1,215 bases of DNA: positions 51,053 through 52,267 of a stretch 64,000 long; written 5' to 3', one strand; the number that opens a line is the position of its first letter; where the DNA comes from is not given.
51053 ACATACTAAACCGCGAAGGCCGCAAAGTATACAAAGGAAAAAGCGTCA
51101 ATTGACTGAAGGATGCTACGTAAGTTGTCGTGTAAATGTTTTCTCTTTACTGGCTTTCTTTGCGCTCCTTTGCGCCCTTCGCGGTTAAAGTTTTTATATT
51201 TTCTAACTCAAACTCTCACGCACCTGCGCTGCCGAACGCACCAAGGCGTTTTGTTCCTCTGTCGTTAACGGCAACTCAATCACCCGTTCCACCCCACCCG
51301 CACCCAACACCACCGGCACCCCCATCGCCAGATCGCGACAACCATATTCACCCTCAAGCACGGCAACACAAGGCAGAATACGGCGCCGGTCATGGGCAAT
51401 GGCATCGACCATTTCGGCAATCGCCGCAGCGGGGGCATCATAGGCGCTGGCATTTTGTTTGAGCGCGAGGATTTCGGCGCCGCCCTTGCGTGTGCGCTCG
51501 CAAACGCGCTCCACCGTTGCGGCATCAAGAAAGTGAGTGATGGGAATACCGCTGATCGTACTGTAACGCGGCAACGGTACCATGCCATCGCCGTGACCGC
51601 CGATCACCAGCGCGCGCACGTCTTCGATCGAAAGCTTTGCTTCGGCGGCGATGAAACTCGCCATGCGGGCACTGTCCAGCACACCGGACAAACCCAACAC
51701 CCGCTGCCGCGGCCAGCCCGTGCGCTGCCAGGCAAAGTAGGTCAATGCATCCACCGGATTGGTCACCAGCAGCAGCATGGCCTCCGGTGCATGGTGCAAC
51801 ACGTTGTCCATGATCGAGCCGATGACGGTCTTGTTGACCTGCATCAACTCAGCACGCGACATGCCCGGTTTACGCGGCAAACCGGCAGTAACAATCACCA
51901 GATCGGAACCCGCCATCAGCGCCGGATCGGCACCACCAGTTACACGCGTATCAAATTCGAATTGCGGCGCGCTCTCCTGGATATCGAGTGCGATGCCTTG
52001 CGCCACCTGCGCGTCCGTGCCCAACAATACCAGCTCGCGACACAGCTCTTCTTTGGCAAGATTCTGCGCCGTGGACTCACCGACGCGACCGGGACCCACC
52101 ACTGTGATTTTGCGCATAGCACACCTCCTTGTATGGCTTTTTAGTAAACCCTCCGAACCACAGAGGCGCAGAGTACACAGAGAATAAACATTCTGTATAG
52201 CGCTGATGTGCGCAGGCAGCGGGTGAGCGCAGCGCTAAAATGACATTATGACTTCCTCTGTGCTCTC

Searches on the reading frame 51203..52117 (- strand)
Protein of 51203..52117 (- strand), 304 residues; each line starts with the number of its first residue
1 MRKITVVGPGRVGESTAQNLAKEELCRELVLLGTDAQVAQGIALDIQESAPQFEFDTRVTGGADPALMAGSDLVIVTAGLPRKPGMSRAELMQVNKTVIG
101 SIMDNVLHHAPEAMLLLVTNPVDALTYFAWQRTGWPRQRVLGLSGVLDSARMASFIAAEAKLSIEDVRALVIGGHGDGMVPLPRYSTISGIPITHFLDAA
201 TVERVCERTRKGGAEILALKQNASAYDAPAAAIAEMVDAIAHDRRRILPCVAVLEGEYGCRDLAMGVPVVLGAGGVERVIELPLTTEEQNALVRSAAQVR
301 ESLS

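Call 40: search_protein_families(library=pfam, proteins=[window:51203-52117:-], max_evalue=0.00001)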
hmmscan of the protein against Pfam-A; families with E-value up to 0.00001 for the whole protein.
window:51203-52117:- (304 aa): 2 families
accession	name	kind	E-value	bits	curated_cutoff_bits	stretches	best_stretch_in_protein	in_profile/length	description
PF00056.29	Ldh_1_N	-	4e-37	127.8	27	1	3-142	2-141/141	lactate/malate dehydrogenase, NAD binding domain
PF02866.23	Ldh_1_C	-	5.3e-27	95.3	22.6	1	147-302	3-166/174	lactate/malate dehydrogenase, alpha/beta C-terminal domain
